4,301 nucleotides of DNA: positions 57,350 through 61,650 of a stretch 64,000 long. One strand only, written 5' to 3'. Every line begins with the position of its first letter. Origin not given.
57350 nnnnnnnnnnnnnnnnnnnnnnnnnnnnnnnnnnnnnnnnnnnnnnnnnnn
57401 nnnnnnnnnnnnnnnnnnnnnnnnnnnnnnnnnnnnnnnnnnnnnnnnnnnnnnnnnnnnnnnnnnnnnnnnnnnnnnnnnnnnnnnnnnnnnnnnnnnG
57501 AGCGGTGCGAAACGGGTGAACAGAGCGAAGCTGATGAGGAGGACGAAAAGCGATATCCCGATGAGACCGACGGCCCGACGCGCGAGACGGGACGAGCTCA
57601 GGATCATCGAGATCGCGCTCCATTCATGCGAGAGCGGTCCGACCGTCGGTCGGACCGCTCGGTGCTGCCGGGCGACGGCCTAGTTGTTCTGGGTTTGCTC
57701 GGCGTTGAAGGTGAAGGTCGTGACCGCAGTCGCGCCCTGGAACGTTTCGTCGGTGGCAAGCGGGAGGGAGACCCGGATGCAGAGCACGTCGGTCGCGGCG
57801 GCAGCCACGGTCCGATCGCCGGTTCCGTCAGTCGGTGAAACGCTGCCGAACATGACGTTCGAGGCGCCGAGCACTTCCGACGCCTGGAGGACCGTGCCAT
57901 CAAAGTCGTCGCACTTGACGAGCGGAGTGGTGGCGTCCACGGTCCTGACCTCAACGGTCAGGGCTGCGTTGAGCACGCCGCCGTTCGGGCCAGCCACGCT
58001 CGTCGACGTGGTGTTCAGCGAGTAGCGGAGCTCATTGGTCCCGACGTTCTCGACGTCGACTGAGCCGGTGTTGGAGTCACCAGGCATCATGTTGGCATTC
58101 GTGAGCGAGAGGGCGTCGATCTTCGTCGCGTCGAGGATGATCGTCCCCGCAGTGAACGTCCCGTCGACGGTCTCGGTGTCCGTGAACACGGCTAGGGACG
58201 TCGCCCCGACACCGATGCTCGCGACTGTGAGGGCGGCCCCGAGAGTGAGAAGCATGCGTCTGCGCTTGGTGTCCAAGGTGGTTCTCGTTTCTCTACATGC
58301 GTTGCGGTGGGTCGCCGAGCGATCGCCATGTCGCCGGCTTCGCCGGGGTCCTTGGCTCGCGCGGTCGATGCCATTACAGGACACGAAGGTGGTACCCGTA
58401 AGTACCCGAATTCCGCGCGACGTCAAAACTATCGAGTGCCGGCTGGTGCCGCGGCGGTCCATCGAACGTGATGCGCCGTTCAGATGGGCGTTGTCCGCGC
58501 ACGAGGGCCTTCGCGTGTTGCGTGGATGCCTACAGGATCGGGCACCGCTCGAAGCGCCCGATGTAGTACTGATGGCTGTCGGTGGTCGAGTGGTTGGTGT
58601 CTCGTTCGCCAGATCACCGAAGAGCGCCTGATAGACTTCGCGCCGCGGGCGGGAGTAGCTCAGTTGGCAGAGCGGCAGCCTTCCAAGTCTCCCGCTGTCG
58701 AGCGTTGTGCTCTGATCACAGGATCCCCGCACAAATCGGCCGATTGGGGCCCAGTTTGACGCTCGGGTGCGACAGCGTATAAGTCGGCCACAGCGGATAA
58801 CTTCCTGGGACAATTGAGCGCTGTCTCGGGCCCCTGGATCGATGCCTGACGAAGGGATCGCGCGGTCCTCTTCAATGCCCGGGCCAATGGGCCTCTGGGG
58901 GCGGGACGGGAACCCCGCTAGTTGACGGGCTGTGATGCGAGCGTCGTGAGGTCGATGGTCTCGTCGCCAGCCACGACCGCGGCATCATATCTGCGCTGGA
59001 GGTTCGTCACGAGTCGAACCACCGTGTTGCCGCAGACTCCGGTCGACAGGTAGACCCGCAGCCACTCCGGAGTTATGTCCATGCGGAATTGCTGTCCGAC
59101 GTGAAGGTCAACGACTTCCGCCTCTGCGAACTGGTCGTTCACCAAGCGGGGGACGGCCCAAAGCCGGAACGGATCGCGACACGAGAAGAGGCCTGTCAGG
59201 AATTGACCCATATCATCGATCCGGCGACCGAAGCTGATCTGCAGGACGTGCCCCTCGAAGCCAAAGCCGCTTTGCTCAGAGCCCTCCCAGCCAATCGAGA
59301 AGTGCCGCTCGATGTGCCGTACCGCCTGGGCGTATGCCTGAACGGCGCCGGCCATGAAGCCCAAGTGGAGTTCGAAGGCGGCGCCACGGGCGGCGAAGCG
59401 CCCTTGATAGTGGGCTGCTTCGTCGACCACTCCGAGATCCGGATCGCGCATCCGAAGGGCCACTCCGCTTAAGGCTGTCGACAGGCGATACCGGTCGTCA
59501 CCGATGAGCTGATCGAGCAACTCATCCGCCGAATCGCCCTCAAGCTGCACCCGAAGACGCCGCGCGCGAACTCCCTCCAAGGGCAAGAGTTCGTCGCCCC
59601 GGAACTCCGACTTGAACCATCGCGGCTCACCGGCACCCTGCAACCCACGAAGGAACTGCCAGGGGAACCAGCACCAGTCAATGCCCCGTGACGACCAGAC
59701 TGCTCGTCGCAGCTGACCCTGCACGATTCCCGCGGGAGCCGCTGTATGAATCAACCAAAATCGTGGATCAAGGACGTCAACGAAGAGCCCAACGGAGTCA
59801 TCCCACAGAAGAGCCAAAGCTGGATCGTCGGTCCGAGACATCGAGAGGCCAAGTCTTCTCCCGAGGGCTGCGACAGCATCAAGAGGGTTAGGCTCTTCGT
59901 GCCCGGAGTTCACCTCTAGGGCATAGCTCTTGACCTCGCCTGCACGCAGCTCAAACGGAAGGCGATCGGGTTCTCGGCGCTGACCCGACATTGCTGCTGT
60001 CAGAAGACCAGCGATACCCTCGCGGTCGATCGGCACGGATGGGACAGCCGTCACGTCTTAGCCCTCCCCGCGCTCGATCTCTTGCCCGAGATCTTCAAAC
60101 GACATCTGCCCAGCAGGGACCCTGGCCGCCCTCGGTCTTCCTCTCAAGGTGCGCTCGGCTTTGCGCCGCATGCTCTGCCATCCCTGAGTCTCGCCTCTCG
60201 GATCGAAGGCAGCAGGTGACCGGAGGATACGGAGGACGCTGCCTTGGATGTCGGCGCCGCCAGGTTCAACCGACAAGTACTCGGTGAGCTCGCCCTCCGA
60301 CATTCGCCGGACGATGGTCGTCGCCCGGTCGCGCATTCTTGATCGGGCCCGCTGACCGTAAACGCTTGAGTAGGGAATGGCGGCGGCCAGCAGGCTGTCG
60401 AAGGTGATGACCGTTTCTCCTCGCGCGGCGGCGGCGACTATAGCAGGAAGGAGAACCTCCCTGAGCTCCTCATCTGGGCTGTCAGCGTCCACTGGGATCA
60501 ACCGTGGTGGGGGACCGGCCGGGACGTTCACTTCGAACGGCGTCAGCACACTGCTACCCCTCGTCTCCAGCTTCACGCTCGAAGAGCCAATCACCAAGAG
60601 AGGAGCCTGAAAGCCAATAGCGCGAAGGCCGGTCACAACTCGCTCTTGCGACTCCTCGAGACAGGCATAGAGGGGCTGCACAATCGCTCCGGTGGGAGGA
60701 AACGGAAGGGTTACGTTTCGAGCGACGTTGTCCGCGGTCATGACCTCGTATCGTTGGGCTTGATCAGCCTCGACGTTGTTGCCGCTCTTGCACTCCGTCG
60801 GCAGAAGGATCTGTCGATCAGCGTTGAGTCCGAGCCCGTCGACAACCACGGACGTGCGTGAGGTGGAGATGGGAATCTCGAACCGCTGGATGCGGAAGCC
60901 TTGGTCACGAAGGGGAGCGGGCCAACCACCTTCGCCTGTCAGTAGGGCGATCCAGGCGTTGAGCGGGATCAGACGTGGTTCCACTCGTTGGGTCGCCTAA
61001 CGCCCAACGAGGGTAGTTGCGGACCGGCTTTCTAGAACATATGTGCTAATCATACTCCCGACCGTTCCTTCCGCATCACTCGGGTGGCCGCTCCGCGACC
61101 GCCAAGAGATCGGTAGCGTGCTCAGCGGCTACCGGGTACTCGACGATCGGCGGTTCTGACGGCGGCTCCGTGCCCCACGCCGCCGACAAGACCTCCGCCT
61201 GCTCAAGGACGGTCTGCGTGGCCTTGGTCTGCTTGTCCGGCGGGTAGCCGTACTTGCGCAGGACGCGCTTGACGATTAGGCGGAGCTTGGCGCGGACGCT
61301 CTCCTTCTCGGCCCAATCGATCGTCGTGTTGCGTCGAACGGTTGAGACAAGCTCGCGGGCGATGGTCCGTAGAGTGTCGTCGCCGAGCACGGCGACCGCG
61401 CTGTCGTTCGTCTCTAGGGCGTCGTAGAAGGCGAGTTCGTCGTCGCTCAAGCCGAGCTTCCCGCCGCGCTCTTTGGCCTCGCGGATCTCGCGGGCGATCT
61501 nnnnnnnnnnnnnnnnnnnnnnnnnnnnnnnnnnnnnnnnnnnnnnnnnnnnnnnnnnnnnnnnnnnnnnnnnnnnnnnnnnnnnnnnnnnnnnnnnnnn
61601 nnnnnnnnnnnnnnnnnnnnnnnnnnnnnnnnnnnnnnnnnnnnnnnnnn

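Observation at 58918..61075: Lower-GC two-gene module (PD-(D/E)xK-like nuclease plus unassignable 378-aa partner) sandwiched between a repeat-bounded cassette and a decayed type I hsdR: candidate undescribed defence-type system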

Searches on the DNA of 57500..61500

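Call 17: search_rna_families(source=window, start=57500, end=61500, threshold=evalue, max_evalue=1)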
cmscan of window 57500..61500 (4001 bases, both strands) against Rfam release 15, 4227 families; matches with E-value up to 1: 1.
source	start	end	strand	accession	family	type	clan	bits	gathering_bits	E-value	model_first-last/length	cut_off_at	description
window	58649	58731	+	RF00005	tRNA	Gene; tRNA;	CL00001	22.6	29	0.22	1-71/71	no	tRNA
